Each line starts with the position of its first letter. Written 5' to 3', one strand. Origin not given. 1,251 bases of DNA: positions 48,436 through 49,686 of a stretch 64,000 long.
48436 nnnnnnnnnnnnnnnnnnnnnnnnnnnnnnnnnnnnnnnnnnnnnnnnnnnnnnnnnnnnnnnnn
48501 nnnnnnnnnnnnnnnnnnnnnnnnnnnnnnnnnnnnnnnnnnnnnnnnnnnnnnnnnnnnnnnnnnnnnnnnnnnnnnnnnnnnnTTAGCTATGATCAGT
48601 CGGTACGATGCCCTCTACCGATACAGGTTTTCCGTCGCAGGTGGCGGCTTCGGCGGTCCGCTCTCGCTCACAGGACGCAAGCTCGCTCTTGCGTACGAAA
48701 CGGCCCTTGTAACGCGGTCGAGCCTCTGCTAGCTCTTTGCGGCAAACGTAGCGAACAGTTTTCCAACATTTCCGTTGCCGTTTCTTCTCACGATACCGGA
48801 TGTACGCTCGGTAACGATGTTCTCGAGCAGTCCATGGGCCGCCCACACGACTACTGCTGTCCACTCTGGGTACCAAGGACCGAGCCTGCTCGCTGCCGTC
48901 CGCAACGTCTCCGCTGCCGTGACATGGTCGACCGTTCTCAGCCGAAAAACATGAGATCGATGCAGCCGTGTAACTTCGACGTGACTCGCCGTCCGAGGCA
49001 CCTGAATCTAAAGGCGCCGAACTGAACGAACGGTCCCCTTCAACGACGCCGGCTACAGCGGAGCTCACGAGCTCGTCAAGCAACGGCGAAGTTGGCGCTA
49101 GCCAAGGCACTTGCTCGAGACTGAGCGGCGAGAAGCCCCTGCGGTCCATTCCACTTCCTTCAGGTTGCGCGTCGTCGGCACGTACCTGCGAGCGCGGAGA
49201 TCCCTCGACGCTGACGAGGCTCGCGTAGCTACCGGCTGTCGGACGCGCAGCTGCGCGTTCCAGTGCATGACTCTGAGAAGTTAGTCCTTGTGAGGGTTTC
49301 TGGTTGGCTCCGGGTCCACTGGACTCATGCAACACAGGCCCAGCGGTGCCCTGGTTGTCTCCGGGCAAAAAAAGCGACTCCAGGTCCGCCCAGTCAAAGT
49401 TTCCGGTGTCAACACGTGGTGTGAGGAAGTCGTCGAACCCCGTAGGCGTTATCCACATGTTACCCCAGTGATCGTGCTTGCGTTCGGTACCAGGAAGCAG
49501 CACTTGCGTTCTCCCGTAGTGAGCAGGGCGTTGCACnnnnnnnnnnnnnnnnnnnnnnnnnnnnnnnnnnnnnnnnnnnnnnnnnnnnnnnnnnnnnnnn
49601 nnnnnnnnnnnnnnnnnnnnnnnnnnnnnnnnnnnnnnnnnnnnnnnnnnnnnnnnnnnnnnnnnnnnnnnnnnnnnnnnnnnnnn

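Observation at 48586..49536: Near-consensus CCT motif in an otherwise disordered protein - a lineage clue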

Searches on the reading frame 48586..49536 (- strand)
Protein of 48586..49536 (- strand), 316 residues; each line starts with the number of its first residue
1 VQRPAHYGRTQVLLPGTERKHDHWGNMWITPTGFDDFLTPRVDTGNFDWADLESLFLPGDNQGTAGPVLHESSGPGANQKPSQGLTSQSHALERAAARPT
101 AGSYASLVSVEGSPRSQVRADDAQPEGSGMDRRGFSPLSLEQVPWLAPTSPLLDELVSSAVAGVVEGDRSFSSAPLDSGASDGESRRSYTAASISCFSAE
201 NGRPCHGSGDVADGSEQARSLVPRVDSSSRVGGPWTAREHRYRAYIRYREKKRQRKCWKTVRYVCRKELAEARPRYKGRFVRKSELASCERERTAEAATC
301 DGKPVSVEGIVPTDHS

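Call 3: search_protein_families(library=pfam, proteins=[window:48586-49536:-], max_evalue=1)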
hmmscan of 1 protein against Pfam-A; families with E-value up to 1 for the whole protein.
window:48586-49536:- (316 aa): 2 families
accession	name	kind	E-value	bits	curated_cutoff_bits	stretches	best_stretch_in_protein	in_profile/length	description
PF06203.19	CCT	-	1.8e-11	44.3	28.4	1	244-283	4-43/44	CCT motif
PF10312.14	Cactin_mid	-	0.27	11.3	23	1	243-283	86-121/194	Conserved mid region of cactin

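Call 8: find_homologous_proteins(query=window:48586-49458:-, max_evalue=0.001)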
Query window:48586-49458:- (290 aa): 4 proteins with E <= 0.001 among 2799 candidates.
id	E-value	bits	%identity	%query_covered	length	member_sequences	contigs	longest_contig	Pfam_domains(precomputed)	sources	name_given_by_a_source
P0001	2.0e-189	647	100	100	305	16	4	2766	PF06203.20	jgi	jgi:hypothetical protein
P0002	3.4e-89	318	58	95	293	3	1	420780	PF06203.20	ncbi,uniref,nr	ncbi:hypothetical protein F1559_002479 [Cyanidiococcus yangmingshanensis]|uniref:CCT domain-containi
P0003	1.4e-87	312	60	92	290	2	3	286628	PF06203.20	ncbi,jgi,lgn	jgi:hypothetical protein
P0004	1.6e-5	43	54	22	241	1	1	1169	PF06203.20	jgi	-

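Call 10: list_cluster_members(proteins=[P0001, P0002, P0003, P0004])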
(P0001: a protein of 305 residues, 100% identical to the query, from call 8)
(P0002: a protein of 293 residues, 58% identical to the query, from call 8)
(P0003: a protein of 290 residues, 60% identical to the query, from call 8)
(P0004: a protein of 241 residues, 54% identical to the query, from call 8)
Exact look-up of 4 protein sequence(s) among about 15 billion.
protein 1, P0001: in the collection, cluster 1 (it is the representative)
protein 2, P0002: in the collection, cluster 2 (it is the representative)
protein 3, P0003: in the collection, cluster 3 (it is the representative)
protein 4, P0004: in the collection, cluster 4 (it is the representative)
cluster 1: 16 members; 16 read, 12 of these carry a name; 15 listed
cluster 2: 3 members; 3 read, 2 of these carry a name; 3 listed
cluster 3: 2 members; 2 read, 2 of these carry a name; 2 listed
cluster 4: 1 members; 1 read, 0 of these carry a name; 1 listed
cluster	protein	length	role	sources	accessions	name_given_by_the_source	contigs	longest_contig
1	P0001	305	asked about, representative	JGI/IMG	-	hypothetical protein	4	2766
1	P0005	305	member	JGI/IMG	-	hypothetical protein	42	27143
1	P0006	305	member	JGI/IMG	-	hypothetical protein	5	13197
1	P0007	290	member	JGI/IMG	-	hypothetical protein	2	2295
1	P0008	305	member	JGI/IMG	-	hypothetical protein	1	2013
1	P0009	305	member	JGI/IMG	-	hypothetical protein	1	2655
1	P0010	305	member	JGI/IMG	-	hypothetical protein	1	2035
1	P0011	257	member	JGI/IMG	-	hypothetical protein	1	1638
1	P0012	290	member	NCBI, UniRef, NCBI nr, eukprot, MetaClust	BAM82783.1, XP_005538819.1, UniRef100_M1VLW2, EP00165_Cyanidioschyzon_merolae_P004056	zinc-finger protein [Cyanidioschyzon merolae strain 10D] | Zinc-finger protein n=1 Tax=Cyanidioschyzon merolae (strain NIES-3377 / 10D) TaxID=280699 ... | XP_005538819.1 zinc-finger protein [Cyanidioschyzon merolae strain 10D]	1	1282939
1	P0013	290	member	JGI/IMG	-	hypothetical protein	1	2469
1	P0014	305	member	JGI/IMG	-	hypothetical protein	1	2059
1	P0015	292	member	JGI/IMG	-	hypothetical protein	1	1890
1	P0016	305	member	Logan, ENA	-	-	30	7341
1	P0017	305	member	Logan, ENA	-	-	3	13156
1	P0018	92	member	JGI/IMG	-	-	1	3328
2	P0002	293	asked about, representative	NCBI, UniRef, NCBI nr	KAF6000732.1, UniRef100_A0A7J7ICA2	hypothetical protein F1559_002479 [Cyanidiococcus yangmingshanensis] | CCT domain-containing protein n=1 Tax=Cyanidiococcus yangmingshanensis TaxID=2690220 ...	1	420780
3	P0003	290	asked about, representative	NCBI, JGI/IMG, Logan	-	hypothetical protein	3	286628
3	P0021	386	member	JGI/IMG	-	hypothetical protein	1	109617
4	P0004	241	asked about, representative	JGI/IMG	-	-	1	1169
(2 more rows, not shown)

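Call 18: search_solved_structures(query=window:48586-49458:-, max_evalue=10, show_alignments=4)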
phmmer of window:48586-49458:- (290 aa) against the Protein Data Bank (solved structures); distinct sequences matched with E-value up to 10: 4.
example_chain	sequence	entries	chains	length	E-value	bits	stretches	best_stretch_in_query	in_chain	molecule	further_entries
7c9o_A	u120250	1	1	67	6e-10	42.8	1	215-260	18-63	Zinc finger protein HD1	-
7cvo_A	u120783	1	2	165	7.2e-08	36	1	215-258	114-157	Chimera of Nuclear transcription factor Y subunit C-4 and Zinc finger protein CONSTANS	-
7cvq_A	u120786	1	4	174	8.3e-08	35.8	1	215-258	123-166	Chimera of Nuclear transcription factor Y subunit C-3 and Zinc finger protein CONSTANS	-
3q58_A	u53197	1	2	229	1.4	12.1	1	43-184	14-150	N-acetylmannosamine-6-phosphate 2-epimerase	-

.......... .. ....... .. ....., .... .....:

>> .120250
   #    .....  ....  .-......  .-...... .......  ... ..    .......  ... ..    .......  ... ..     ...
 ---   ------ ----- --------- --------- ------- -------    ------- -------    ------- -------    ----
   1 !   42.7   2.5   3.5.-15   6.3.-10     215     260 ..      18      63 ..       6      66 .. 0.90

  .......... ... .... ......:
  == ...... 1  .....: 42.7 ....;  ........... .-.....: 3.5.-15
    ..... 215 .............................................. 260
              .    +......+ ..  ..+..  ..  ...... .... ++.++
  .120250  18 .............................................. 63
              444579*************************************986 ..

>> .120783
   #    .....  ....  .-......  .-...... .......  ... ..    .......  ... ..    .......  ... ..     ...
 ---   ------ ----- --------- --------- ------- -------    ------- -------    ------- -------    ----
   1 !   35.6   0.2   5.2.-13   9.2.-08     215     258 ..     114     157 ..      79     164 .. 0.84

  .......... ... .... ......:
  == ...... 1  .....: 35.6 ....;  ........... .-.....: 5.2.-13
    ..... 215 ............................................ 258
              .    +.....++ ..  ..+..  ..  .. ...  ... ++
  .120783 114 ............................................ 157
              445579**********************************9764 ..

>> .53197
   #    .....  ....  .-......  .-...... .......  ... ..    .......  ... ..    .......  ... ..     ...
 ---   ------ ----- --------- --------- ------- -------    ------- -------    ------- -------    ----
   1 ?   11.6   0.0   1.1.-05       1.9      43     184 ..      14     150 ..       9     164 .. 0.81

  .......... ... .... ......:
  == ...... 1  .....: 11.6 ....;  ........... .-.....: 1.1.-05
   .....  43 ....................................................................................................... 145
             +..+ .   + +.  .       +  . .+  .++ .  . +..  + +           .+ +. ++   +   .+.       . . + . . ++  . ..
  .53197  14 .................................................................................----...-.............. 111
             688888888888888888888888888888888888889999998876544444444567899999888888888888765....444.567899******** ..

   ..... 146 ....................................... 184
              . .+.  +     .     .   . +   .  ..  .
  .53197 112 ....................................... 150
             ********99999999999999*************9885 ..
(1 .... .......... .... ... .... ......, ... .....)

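Call 38: predict_structure(alignment_id=A1)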
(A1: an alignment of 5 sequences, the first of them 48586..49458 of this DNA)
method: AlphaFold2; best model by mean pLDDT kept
length: 290 residues; sequences in the alignment: 5
mean_pLDDT: 49.6   pTM: 0.23
mean pLDDT of the five models: 49.6, 49.3, 45.2, 41.6, 41.5
residues with pLDDT >= 90: 26; 70-90: 20; 50-70: 36; < 50: 208
segments of 3 or more residues with pLDDT < 50: 1-18, 21-23, 31-69, 71-118, 123-200, 202-204, 275-290
pLDDT, mean of each block of 10 residues (from residue 1): 39 46 51 40 33 34 46 48 39 36 38 45 47 42 33 38 40 35 35 44 61 92 96 93 78 69 57 46 41
secondary structure, 60 per line:
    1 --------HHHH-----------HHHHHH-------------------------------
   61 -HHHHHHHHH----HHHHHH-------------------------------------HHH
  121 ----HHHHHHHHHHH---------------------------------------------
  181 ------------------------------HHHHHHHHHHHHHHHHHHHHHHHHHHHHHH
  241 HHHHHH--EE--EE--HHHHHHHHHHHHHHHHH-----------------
elements in order: H9-12 H24-29 H62-70 H75-80 H125-135 H211-246 H257-273

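Call 48: find_encoding_contigs(protein=P0003, flank=8000, max_places=3)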
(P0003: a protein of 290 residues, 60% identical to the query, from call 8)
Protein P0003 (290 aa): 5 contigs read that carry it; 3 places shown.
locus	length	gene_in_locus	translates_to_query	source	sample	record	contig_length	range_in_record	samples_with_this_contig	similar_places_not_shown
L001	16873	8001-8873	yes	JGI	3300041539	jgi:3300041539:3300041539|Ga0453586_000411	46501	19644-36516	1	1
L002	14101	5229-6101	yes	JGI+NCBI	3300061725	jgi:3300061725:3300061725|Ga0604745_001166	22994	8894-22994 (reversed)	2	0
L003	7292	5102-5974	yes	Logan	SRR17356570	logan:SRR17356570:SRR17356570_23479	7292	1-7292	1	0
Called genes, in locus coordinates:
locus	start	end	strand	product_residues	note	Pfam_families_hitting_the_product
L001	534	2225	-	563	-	PF00083:Sugar_tr (faint), PF07690:MFS_1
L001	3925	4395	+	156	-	PF01925:TauE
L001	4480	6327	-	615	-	PF03109:ABC1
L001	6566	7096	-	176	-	-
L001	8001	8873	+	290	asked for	PF06203:CCT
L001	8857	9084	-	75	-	-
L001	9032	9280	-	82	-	-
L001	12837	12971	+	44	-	-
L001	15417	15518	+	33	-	-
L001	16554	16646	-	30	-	-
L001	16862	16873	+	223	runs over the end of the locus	PF03941:INCENP_ARK-bind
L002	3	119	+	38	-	?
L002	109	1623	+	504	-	PF01925:TauE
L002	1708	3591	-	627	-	PF03109:ABC1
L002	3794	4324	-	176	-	-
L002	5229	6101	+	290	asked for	PF06203:CCT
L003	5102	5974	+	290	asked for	PF06203:CCT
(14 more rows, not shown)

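Call 49: find_encoding_contigs(protein=P0002, flank=8000, max_places=2)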
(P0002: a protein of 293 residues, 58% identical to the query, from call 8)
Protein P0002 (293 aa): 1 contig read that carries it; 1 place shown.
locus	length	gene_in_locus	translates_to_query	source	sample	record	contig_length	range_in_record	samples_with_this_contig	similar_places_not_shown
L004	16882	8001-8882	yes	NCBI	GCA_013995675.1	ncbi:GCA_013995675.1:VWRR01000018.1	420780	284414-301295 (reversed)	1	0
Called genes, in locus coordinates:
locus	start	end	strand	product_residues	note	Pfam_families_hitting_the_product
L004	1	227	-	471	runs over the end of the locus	PF02005:TRM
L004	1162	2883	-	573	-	PF07690:MFS_1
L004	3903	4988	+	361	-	PF01925:TauE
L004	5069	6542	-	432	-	PF03109:ABC1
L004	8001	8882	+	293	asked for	PF06203:CCT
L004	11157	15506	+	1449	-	PF00628:PHD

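Call 58: fold_search(model_id=the predicted structure, library=pdb)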
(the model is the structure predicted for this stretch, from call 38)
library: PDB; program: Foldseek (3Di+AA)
matches with E <= 10: 13; with E <= 0.001: 0
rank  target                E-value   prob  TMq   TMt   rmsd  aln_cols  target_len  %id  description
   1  5z57_R                3.0e+00  0.04  0.15  0.15  53.2       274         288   14  Cryo-EM structure of the human activated spliceosome (late Bact) at 6.5 angstrom (released 2018-09-19)
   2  5z58_R                3.0e+00  0.04  0.15  0.14  53.2       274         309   14  Cryo-EM structure of a human activated spliceosome (early Bact) at 4.9 angstrom. (released 2018-09-19)
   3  5z56_R                5.1e+00  0.02  0.15  0.14  53.3       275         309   14  cryo-EM structure of a human activated spliceosome (mature Bact) at 5.1 angstrom. (released 2018-09-19)
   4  8rve_4                5.5e+00  0.04  0.12  0.17  30.2       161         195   22  Vimentin intermediate filament (released 2024-04-10)
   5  8otz_EX               5.8e+00  0.11  0.13  0.09  27.6       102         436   14  48-nm repeat of the native axonemal doublet microtubule from bovine sperm (released 2023-11-22)
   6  8rve_z                5.8e+00  0.04  0.12  0.15  30.9       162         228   22  Vimentin intermediate filament (released 2024-04-10)
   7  8iyj_i                5.8e+00  0.02  0.12  0.14  49.8       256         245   11  Cryo-EM structure of the 48-nm repeat doublet microtubule from mouse sperm (released 2023-07-05)
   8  7som_h                6.2e+00  0.02  0.13  0.07  38.0       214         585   16  Ciliary C2 central pair apparatus isolated from Chlamydomonas reinhardtii (released 2022-04-13)
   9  9fqr_F5               8.1e+00  0.09  0.13  0.11  27.7       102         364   14  96-nm repeat of axonemal doublet microtubules from bovine sperm (released 2025-03-26)
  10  8otz_EZ               8.1e+00  0.07  0.13  0.09  51.0       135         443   15  48-nm repeat of the native axonemal doublet microtubule from bovine sperm (released 2023-11-22)
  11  8iyj_T0               8.1e+00  0.06  0.14  0.30  31.8       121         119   18  Cryo-EM structure of the 48-nm repeat doublet microtubule from mouse sperm (released 2023-07-05)
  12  8otz_B5               8.1e+00  0.01  0.11  0.13  49.4       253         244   15  48-nm repeat of the native axonemal doublet microtubule from bovine sperm (released 2023-11-22)
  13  8rve_8                9.8e+00  0.03  0.12  0.21  24.3       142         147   22  Vimentin intermediate filament (released 2024-04-10)

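Call 76: find_encoding_contigs(protein=window:48586-49458:-, flank=10000, max_places=3)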
Protein window:48586-49458:- (290 aa): no gene with exactly this product is on record in the collection.

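Call 77: find_encoding_contigs(protein=P0012, flank=10000, max_places=2)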
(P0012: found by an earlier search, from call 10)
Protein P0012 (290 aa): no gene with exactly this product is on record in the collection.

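Call 78: search_protein_families(library=pfam, proteins=[P0004, P0021, P0002, P0003], max_evalue=0.01)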
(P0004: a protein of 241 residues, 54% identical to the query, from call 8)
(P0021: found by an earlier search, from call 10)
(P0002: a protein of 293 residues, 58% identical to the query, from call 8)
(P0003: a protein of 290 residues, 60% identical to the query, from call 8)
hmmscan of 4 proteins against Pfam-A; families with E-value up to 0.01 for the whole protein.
P0004 (241 aa): 1 family
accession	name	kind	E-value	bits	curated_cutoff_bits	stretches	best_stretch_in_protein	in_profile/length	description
PF06203.19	CCT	-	3.8e-17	62.5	28.4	1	192-233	1-42/44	CCT motif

P0021 (386 aa): 1 family
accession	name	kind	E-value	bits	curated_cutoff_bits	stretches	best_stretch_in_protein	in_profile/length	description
PF06203.19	CCT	-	5.2e-14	52.5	28.4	1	311-353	1-43/44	CCT motif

P0002 (293 aa): 1 family
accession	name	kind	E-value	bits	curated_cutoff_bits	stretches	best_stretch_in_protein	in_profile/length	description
PF06203.19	CCT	-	1.7e-13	50.8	28.4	1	216-255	4-43/44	CCT motif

P0003 (290 aa): 1 family
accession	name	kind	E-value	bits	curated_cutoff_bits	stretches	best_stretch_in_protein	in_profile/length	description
PF06203.19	CCT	-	4.6e-14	52.6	28.4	1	215-257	1-43/44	CCT motif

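Call 81: find_homologous_proteins(query=P0004, max_evalue=0.1)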
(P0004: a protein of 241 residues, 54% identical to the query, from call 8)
Query P0004 (241 aa): 1 proteins with E <= 0.1 among 900 candidates.
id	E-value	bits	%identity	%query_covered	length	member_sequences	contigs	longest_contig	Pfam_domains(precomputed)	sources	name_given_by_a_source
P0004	2.9e-155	533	100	100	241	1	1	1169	PF06203.20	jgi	-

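Call 82: find_encoding_contigs(protein=P0004, flank=2000, max_places=2)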
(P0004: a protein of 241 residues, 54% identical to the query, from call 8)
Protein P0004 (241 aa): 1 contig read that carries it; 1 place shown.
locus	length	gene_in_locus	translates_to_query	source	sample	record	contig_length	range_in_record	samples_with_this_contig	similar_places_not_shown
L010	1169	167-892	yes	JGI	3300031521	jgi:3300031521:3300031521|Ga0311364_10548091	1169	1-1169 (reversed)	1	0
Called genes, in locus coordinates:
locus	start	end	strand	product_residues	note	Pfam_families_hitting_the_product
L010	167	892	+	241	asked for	PF06203:CCT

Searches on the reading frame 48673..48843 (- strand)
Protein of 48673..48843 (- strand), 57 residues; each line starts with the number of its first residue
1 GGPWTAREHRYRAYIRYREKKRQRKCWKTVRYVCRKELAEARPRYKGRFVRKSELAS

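Call 35: find_homologous_proteins(query=A2, max_evalue=1)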
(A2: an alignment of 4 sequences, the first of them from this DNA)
Query A2 (4 sequences) (57 aa, profile of the alignment): 206 proteins with E <= 1 among 218 candidates; the best 120 are listed.
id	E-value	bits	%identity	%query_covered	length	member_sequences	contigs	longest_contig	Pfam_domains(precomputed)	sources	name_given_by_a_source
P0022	6.2e-13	66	48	70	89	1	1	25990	PF06203.20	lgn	-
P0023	7.3e-13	66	56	61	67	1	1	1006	PF06203.20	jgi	jgi:hypothetical protein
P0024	7.4e-13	66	53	65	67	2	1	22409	PF06203.20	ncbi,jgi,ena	jgi:hypothetical protein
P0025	2.3e-12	64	50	61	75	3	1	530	PF06203.20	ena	-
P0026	2.4e-12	64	50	61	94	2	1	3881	PF06203.20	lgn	-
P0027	3.1e-12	64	59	72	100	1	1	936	PF06203.20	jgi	-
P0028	4.2e-12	64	53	61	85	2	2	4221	PF06203.20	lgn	-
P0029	4.5e-12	63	53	61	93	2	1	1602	PF06203.20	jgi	jgi:hypothetical protein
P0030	4.8e-12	63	49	77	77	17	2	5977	PF06203.20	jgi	jgi:hypothetical protein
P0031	7.6e-12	63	54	60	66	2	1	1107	PF06203.20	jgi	jgi:hypothetical protein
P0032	1.1e-11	62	53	61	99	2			PF06203.20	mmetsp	mmetsp:Transcript_30014/g.69234 ORF Transcript_30014/g.69234 Transcript_30014/m.69234 type:complete 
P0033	1.5e-11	62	50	61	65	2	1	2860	PF06203.20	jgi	-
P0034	1.7e-11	62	54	60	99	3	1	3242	PF06203.20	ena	-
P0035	2.5e-11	61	65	65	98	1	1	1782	PF06203.20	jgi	-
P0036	5.5e-11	60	51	60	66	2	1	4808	PF06203.20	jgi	-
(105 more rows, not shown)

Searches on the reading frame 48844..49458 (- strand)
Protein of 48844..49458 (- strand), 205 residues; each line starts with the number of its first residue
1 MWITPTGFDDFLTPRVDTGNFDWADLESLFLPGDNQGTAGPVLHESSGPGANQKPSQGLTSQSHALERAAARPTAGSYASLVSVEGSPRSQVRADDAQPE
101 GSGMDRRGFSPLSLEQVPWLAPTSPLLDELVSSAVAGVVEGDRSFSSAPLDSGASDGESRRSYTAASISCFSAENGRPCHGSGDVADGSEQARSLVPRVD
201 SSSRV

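Call 74: search_protein_representatives(alignment_id=A3)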
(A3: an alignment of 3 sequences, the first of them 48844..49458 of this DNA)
Query: 3 sequences, 210 profile positions. Proteins with E-value up to 0.001 (for the whole library): 2; up to 1e-10: 1; up to 1e-30: 1. The best 2 are listed.
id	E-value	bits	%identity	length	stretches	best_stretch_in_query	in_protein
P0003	6.4e-120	415.1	-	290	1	1-210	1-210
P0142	1.6e-05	41.3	-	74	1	155-190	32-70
